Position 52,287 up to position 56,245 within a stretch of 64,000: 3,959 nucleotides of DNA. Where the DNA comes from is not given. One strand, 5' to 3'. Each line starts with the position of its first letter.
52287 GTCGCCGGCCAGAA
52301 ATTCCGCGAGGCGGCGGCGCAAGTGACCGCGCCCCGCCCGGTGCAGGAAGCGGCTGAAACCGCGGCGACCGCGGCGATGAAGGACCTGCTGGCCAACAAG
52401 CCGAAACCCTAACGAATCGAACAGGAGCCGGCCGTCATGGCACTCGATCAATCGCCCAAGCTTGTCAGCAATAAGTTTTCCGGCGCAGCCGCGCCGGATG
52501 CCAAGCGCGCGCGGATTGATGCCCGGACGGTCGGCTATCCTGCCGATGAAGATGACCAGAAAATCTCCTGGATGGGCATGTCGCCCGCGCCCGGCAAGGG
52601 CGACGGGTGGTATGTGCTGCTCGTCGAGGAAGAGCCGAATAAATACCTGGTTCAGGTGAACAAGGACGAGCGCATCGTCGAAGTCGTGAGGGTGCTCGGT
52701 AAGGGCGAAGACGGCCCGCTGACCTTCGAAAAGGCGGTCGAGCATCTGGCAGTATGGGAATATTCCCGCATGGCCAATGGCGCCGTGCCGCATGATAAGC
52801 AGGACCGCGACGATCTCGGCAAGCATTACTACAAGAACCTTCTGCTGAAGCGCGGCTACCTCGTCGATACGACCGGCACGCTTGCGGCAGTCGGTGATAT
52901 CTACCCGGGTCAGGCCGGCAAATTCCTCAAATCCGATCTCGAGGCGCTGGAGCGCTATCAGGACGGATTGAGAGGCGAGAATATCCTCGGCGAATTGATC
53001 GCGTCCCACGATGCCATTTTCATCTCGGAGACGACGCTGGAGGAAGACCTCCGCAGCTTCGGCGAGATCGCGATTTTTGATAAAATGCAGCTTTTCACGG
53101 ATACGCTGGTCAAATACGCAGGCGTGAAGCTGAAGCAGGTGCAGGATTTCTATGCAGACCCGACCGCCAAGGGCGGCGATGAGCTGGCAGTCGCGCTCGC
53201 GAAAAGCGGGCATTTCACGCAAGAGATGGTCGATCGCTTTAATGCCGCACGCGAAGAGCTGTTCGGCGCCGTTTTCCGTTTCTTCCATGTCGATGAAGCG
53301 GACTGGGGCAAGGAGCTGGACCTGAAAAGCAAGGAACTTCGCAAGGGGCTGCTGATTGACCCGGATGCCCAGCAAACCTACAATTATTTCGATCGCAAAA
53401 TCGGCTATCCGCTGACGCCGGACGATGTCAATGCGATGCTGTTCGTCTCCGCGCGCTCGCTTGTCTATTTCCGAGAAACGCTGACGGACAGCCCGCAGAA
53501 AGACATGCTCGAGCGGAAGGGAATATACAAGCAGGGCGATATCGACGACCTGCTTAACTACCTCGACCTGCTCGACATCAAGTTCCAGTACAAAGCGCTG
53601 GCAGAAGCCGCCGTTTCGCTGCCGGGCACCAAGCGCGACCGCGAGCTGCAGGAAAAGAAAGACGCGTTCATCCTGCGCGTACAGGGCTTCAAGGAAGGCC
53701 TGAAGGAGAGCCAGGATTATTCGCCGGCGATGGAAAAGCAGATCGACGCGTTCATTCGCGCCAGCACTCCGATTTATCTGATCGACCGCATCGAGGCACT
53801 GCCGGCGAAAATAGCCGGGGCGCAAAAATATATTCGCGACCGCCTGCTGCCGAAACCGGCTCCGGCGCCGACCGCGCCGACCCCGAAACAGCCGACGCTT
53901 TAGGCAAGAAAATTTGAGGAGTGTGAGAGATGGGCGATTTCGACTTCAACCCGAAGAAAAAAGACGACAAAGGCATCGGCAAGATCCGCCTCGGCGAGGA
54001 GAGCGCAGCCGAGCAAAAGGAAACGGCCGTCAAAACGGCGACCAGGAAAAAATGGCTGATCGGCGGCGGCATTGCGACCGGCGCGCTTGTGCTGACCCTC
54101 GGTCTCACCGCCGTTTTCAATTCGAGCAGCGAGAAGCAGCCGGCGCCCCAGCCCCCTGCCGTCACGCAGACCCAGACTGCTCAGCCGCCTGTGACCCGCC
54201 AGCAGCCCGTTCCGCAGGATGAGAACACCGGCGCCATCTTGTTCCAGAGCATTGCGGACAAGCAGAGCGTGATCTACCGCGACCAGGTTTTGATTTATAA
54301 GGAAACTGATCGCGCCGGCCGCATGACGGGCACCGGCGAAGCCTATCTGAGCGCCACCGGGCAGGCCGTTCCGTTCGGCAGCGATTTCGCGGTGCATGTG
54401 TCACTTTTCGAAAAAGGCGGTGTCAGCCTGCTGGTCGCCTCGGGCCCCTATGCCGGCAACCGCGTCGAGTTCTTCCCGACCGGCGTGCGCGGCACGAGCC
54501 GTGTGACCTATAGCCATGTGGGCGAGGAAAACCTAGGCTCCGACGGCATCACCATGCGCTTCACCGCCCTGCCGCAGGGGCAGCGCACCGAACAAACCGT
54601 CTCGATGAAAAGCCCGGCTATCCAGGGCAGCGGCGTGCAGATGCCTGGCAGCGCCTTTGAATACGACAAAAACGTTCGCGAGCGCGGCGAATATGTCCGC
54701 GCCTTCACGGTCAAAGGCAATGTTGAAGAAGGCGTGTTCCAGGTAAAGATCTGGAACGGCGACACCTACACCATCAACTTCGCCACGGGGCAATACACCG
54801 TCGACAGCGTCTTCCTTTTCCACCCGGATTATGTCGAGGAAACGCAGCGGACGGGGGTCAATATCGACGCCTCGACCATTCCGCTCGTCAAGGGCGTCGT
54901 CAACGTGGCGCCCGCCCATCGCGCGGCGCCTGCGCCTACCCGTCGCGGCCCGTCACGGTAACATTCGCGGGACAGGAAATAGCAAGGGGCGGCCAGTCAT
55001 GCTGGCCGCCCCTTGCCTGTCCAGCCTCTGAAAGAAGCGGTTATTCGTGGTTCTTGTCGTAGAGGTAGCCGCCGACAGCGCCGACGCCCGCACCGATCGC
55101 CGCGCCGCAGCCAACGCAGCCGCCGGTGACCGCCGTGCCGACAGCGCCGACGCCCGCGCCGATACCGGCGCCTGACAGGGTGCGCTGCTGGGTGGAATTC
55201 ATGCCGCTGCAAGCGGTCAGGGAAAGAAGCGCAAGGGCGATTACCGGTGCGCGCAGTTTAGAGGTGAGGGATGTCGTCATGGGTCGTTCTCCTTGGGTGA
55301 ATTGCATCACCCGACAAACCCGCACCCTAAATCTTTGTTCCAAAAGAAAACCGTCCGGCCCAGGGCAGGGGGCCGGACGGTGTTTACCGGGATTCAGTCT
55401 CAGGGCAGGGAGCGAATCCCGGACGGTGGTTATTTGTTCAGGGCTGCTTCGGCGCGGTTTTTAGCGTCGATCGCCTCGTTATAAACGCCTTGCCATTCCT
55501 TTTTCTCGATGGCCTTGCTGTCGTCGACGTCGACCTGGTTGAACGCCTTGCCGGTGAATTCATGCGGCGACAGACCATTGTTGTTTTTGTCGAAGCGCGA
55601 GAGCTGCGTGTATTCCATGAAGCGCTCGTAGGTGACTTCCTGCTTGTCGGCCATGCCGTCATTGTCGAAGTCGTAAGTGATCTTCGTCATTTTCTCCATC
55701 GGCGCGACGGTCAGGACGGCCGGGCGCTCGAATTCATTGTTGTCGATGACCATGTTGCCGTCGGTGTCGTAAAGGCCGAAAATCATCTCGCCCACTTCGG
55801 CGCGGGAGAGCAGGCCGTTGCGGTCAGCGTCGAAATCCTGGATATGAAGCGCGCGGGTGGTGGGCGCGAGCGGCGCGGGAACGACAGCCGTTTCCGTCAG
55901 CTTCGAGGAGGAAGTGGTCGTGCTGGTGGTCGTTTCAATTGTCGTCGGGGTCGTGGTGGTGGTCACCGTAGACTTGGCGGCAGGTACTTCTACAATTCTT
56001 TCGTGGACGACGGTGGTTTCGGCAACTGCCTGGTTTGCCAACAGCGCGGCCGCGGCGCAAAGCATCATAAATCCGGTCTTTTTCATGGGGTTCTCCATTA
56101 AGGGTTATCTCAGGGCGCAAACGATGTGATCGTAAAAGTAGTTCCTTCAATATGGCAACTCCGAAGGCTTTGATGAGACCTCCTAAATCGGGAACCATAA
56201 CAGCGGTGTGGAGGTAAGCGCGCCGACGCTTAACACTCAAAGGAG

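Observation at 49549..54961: TelA-centred four-gene operon whose three partners match nothing I recognise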

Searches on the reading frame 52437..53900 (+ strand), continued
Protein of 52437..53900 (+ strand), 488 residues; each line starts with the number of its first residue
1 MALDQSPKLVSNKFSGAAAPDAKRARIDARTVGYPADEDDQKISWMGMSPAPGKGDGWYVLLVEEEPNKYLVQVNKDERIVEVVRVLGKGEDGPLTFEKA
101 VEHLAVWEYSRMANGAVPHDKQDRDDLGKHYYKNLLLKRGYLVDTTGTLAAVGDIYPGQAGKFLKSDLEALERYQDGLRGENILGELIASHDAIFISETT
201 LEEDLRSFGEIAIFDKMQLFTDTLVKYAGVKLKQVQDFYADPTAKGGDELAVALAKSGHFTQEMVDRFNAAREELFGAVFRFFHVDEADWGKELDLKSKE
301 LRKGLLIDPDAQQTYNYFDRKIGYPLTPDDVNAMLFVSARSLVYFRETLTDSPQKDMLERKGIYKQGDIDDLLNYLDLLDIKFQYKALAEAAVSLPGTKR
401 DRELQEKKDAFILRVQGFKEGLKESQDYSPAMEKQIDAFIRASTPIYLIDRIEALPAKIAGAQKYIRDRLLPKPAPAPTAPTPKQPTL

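Call 85: list_cluster_members(proteins=[P0061, P0063, P0060, P0067, P0001, P0010, P0020, P0025])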
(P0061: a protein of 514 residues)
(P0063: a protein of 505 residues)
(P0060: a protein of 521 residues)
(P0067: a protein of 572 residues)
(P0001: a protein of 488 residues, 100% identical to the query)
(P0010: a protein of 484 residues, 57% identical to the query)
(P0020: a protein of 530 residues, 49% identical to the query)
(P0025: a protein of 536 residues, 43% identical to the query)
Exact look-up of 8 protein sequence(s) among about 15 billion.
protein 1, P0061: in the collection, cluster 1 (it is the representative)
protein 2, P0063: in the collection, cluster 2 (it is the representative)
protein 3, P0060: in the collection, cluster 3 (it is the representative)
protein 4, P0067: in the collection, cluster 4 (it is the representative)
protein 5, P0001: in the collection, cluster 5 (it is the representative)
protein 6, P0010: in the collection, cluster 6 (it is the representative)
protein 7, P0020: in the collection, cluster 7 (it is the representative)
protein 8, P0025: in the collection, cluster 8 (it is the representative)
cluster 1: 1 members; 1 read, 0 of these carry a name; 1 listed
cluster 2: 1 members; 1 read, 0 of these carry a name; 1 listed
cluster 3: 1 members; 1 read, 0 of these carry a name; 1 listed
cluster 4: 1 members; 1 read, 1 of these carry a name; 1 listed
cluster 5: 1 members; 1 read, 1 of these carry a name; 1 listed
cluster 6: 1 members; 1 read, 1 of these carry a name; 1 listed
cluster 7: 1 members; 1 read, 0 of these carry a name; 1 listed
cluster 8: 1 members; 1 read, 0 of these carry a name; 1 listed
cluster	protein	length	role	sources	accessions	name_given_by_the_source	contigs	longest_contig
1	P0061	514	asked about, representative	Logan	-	-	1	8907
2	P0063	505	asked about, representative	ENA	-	-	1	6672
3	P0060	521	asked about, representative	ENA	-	-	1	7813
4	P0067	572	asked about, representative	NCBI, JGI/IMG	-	hypothetical protein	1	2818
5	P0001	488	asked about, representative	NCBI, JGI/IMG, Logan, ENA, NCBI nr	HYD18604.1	MAG TPA: hypothetical protein VEF76_09010 [Patescibacteria group bacterium] | hypothetical protein [Patescibacteria group bacterium]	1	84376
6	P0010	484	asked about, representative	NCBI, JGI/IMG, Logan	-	hypothetical protein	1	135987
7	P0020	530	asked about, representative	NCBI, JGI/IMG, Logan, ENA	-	-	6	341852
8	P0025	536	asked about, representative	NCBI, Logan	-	-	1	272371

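Call 87: find_encoding_contigs(protein=P0060, flank=8000, max_places=2)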
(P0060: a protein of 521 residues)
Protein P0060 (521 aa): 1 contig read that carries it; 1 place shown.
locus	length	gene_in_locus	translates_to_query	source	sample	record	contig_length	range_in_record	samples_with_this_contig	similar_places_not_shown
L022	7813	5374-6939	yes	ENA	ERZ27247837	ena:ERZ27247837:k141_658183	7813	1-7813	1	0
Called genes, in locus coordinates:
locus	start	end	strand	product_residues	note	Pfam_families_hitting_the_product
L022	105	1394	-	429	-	PF10150:RNase_E_G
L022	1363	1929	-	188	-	PF02545:Maf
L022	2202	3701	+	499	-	-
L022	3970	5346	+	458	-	PF05816:TelA (weak)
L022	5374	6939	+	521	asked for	-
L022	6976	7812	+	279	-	?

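Call 94: search_protein_families(library=pfam, alignment_id=A5, max_evalue=0.05)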
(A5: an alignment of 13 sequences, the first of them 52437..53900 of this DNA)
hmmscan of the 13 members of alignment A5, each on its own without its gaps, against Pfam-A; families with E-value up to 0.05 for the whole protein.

A. member 1, window:52437-53900:+ (488 aa): 0 families

B. families by the number of members that match (of 13 scanned): 0 families

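Call 100: search_protein_families(library=pfam, proteins=[L016:2-922:+, L020:5579-6469:+, L020:4608-5537:+, L020:1577-3007:+, L022:3970-5343:+, L022:2202-3698:+], max_evalue=0.01)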
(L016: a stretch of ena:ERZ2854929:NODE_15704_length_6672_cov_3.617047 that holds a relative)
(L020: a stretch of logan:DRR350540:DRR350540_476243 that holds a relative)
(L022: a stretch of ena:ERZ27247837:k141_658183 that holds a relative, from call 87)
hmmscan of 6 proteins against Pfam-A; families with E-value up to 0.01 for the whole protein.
L016:2-922:+ (307 aa): 1 family
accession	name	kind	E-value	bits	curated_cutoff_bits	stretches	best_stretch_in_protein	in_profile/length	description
PF03738.19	GSP_synth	-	1.7e-77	261.6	29.3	1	2-305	74-371/371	Glutathionylspermidine synthase preATP-grasp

L020:5579-6469:+ (297 aa): 1 family
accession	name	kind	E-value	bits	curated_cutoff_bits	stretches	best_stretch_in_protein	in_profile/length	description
PF06693.16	DUF1190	-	4.1e-10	40.7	22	1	89-214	9-127/159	Protein of unknown function (DUF1190)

L020:4608-5537:+ (310 aa): 0 families

L020:1577-3007:+ (477 aa): 1 family
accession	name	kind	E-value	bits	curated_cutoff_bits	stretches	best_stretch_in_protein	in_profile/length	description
PF05816.16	TelA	-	1.7e-07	31.1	30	1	169-375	77-283/332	Toxic anion resistance protein (TelA)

L022:3970-5343:+ (458 aa): 1 family
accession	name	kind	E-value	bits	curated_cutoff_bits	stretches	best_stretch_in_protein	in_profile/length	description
PF05816.16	TelA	-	5.5e-06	26.1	30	1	187-417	98-328/332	Toxic anion resistance protein (TelA)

L022:2202-3698:+ (499 aa): 0 families

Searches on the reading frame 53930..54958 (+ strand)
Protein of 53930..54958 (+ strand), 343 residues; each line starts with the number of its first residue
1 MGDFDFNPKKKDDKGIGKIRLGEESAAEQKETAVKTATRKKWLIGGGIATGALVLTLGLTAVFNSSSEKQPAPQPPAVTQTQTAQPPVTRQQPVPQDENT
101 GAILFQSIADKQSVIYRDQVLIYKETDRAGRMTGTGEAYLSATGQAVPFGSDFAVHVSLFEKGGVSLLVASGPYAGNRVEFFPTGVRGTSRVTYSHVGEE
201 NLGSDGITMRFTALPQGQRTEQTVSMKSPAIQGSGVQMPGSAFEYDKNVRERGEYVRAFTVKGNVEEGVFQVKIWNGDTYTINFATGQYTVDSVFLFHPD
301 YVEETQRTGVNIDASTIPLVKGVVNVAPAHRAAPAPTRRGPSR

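Call 3: search_protein_families(library=pfam, proteins=[window:53930-54958:+], max_evalue=1)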
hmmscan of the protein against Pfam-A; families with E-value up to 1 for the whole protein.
window:53930-54958:+ (343 aa): 0 families

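Call 4: search_protein_families(library=ncbifam, proteins=[window:53930-54958:+], max_evalue=1)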
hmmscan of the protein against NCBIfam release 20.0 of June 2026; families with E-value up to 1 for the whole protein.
window:53930-54958:+ (343 aa): 2 families
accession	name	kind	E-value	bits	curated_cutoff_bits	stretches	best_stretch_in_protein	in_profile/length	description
NF033761.1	gliding_GltJ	equivalog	0.0076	15.4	450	1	26-96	354-427/671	adventurous gliding motility protein GltJ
NF038218.1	IcmG_DotF_IVB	equivalog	0.052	13.2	200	1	24-99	33-109/266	type IVB secretion system protein IcmG/DotF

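Call 5: search_protein_families(library=padloc, proteins=[window:53930-54958:+], max_evalue=1)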
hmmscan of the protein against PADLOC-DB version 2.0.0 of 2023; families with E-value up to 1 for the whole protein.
window:53930-54958:+ (343 aa): 0 families

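Call 13: search_protein_families(library=phrogs, proteins=[window:53930-54958:+], max_evalue=1)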
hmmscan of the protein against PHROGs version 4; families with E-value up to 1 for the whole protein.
window:53930-54958:+ (343 aa): 1 family
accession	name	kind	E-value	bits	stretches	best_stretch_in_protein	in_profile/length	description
phrog_197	-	moron, auxiliary metabolic gene and host takeover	0.0028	18.1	1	26-185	211-380/486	Zot-like toxin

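Call 31: find_homologous_proteins(query=window:53930-54958:+)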
Query window:53930-54958:+ (343 aa): 18 proteins with E <= 0.001 among 3261 candidates.
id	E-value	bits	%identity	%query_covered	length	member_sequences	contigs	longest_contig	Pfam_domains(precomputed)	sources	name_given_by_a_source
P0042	6.9e-165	566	78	99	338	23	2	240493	-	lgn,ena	-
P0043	3.9e-164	563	78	99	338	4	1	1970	-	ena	-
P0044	1.9e-160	551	75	99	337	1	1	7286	-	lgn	-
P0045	5.5e-157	540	73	99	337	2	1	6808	-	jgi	jgi:hypothetical protein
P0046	5.5e-156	536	75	98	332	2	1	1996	-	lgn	-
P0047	4.0e-153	527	73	99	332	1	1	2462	-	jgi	-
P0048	1.3e-152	525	73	99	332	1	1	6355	-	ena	-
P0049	2.3e-119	416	57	99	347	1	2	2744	-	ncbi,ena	-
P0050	2.9e-112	393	54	99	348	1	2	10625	-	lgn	-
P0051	1.3e-106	374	54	99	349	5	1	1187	-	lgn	-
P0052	8.9e-106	371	54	98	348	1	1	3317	-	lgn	-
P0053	1.2e-99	351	52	99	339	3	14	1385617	-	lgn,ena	-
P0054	7.2e-94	332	51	98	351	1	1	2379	-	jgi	-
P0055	5.6e-91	323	51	99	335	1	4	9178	-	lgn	-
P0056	4.5e-83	297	46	98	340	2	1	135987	-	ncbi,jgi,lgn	jgi:hypothetical protein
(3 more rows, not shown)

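Call 39: search_solved_structures(query=A3, max_evalue=5)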
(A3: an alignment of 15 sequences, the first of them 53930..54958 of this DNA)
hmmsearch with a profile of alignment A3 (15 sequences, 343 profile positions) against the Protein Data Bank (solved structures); distinct sequences matched with E-value up to 5: 2.
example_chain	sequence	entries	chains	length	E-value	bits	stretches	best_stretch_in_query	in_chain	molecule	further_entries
2l4o_A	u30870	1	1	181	0.24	13.3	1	169-223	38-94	Cell wall surface anchor family protein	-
3ppe_A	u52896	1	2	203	0.58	12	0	248-283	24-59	Vascular endothelial cadherin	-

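Call 52: predict_structure(alignment_id=A3)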
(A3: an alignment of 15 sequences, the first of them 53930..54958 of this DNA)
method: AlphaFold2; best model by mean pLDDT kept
length: 343 residues; sequences in the alignment: 15
mean_pLDDT: 74.8   pTM: 0.68
mean pLDDT of the five models: 74.8, 73.6, 73.1, 72.2, 72.1
residues with pLDDT >= 90: 176; 70-90: 56; 50-70: 13; < 50: 98
segments of 3 or more residues with pLDDT < 50: 1-96
pLDDT, mean of each block of 10 residues (from residue 1): 41 35 38 36 29 30 32 36 33 53 95 95 91 94 97 97 96 97 86 97 90 96 84 82 95 92 97 95 95 92 89 84 89 63 50
secondary structure, 60 per line:
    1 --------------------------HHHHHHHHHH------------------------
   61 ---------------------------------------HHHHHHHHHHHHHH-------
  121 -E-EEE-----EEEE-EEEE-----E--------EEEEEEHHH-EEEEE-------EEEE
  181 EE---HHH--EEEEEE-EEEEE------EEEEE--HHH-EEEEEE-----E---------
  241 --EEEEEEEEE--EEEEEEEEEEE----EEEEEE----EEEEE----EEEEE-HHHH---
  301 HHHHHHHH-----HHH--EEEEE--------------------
elements in order: H27-36 H100-113 E124-126 E132-135 E137-140 E155-160 E165-169 E177-182 E191-196 E198-202 E209-213 E220-225 E243-251 E254-264 E269-274 E279-283 E288-292 H294-297 H301-308 E319-323

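Call 77: fold_search(model_id=the predicted structure, library=viral)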
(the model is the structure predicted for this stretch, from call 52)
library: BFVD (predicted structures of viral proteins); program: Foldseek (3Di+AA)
matches with E <= 10: 132; with E <= 0.001: 0
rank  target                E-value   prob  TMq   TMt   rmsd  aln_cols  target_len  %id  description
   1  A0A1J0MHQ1            1.5e-02  0.15  0.10  0.09  42.2       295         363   12  Long tail fiber protein Gp37 [Klebsiella phage KPV15]
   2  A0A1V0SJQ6            2.4e-02  0.09  0.09  0.05  38.1       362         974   11  LCCL domain protein [Klosneuvirus KNV1]
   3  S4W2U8                4.2e-02  0.15  0.10  0.16  15.7       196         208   10  Morn repeat domain containing protein [Pandoravirus salinus]
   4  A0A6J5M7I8            6.9e-02  0.04  0.07  0.05  24.9       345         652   13  Uncharacterized protein [uncultured Caudovirales phage]
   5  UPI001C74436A         1.0e-01  0.08  0.12  0.04  48.7       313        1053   12  (no name look-up for this kind of identifier)
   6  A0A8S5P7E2            1.1e-01  0.07  0.09  0.04  48.3       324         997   10  Tail protein [Siphoviridae sp. ctmYS12]
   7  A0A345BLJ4            1.8e-01  0.14  0.14  0.05  16.9       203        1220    9  Putative membrane protein [Erwinia phage Wellington]
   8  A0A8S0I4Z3            2.8e-01  0.08  0.12  0.12  35.6       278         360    9  (no name in the UniProt tables at hand)
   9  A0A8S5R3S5            3.1e-01  0.04  0.10  0.09  53.5       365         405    9  Minor structural protein (Fragment) [Herelleviridae sp. ct7xn19]
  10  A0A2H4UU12            3.5e-01  0.08  0.11  0.07  15.5       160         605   14  Phosphatidylinositol phosphate kinase [Bodo saltans virus]
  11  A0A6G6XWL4            3.5e-01  0.05  0.09  0.06  48.1       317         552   11  (no name in the UniProt tables at hand)
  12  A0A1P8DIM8            4.2e-01  0.04  0.09  0.08  26.1       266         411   14  (no name in the UniProt tables at hand)
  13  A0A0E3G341            4.2e-01  0.04  0.09  0.05  34.4       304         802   11  Tail fiber [Synechococcus phage ACG-2014f]
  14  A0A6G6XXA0            5.2e-01  0.02  0.08  0.05  40.8       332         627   12  (no name in the UniProt tables at hand)
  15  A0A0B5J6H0            5.8e-01  0.09  0.12  0.13  12.9       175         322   10  Morn repeat protein [Pandoravirus inopinatum]
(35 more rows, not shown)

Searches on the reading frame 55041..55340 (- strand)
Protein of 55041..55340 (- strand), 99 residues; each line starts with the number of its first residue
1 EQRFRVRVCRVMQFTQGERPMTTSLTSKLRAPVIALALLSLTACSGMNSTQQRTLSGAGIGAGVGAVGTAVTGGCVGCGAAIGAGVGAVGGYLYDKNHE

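Call 53: search_protein_families(library=pfam, proteins=[window:55041-55340:-], max_evalue=0.1)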
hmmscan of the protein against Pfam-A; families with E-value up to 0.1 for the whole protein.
window:55041-55340:- (99 aa): 4 families
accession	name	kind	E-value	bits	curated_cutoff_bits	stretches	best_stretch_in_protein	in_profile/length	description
PF13441.11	Gly-zipper_YMGG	-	2.2e-07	30.9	28.9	1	52-94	1-42/45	YMGG-like Gly-zipper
PF13436.11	Gly-zipper_OmpA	-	2.8e-05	24.2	27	1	56-94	2-43/44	Glycine-zipper domain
PF13488.11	Gly-zipper_Omp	-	0.00094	19.5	25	1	57-94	2-38/46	Glycine zipper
PF25688.1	P22_gp7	-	0.06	13.6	28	1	45-91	182-228/230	Bacteriophage P22 DNA ejection protein gp7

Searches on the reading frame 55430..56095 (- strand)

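Call 53: search_protein_families(library=pfam, proteins=[window:55430-56095:-], max_evalue=0.1)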
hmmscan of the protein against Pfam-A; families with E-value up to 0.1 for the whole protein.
window:55430-56095:- (221 aa): 5 families
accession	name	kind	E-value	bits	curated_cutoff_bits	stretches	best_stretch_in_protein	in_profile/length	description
PF13405.12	EF-hand_6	-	2.3e-10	39.7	25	1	104-123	4-23/30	EF-hand domain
PF00036.39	EF-hand_1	-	2.2e-09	36.6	25.4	2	104-123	4-23/29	EF hand domain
PF13202.12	EF-hand_5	-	0.00012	21.8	25.9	0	86-102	6-22/25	EF hand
PF13499.12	EF-hand_7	-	0.00021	22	30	0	183-205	6-28/67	EF-hand domain pair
PF23657.1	DUF7151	-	0.028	14.8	27.2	0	89-103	27-41/46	Domain of unknown function (DUF7151)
